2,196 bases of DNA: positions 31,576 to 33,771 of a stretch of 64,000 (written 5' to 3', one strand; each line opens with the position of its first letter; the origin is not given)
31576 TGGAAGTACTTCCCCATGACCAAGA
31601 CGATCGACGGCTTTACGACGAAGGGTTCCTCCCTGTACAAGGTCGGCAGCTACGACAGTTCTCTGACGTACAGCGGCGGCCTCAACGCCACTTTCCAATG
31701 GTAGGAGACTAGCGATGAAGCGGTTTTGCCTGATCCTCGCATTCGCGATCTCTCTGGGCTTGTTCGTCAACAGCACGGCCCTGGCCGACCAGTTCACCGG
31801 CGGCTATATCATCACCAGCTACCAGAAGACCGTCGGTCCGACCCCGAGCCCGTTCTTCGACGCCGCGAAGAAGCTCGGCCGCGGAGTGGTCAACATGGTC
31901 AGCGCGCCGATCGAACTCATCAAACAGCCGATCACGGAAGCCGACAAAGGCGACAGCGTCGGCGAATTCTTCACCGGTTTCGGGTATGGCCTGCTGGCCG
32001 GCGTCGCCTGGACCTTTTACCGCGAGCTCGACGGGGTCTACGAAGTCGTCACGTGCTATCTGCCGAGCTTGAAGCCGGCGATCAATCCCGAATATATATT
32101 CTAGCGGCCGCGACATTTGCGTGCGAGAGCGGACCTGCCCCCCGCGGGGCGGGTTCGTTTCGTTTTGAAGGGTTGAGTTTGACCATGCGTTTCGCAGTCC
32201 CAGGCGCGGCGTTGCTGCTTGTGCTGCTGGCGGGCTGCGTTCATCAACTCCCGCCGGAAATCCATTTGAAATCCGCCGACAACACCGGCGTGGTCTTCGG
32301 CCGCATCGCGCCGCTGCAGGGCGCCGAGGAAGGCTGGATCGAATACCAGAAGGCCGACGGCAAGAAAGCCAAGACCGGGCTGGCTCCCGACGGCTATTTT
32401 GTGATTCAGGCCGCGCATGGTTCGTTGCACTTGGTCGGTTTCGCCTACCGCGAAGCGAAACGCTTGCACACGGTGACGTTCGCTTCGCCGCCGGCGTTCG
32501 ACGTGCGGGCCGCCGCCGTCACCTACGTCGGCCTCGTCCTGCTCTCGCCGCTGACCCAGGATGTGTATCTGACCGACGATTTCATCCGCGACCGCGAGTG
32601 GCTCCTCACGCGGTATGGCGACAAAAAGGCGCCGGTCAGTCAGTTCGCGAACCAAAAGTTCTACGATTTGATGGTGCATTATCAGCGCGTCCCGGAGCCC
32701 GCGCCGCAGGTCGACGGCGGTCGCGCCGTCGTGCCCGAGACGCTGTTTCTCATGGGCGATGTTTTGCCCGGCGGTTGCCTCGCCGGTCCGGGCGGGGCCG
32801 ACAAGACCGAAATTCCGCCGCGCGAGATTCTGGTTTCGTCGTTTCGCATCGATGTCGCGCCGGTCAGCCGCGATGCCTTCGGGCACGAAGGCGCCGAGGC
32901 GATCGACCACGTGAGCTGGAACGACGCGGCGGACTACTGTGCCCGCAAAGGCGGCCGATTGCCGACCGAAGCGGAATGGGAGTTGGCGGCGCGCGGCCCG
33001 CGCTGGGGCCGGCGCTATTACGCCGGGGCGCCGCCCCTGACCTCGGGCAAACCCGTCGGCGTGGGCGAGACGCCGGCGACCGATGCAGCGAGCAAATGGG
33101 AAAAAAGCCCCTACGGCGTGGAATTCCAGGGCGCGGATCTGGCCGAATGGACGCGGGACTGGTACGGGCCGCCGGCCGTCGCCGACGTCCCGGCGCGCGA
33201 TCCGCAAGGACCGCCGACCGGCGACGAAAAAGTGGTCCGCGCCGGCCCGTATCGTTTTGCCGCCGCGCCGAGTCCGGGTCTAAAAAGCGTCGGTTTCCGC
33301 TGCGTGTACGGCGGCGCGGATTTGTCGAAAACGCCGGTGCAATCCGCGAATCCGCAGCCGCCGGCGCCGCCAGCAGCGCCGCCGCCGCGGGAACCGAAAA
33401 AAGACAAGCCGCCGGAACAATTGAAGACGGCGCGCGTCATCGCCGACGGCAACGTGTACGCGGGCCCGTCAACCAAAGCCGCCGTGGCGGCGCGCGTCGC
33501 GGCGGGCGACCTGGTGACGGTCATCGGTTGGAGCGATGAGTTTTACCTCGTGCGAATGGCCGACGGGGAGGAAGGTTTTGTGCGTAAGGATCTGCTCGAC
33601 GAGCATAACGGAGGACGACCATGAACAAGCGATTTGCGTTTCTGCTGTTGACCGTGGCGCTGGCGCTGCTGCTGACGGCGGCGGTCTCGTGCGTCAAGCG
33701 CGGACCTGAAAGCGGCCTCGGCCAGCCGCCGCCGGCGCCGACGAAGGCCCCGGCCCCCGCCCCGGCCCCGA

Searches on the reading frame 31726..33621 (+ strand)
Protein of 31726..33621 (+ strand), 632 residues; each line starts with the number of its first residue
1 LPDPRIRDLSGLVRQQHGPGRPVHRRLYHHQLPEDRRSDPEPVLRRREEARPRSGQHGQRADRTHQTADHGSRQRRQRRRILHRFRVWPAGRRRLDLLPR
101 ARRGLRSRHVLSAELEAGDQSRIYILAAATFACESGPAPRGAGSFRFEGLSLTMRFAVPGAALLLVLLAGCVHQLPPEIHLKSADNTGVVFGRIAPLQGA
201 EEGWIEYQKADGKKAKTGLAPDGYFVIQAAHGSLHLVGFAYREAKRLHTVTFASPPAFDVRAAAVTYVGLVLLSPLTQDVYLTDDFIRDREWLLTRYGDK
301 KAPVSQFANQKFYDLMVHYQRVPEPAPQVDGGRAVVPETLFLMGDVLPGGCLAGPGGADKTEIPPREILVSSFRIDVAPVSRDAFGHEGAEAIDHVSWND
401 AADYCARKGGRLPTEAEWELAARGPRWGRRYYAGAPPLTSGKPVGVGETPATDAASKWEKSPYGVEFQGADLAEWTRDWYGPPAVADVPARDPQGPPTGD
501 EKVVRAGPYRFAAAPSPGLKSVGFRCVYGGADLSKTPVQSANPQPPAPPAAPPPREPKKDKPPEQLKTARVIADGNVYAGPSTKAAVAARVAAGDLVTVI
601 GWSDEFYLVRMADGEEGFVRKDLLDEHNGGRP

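Call 48: search_protein_families(library=pfam, proteins=[window:31726-33621:+], max_evalue=0.001)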
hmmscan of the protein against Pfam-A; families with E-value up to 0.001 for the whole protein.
window:31726-33621:+ (632 aa): 3 families
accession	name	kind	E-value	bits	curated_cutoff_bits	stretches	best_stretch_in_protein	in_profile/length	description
PF03781.23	FGE-sulfatase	-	2.2e-18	67.3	23.3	1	395-513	95-226/255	Sulfatase-modifying factor enzyme 1-like domain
PF08239.17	SH3_3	-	3.3e-08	34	27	1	575-624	3-53/54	Bacterial SH3 domain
PF06347.19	SH3_4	-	7e-08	32.6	24.1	1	575-625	5-55/56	Bacterial SH3 domain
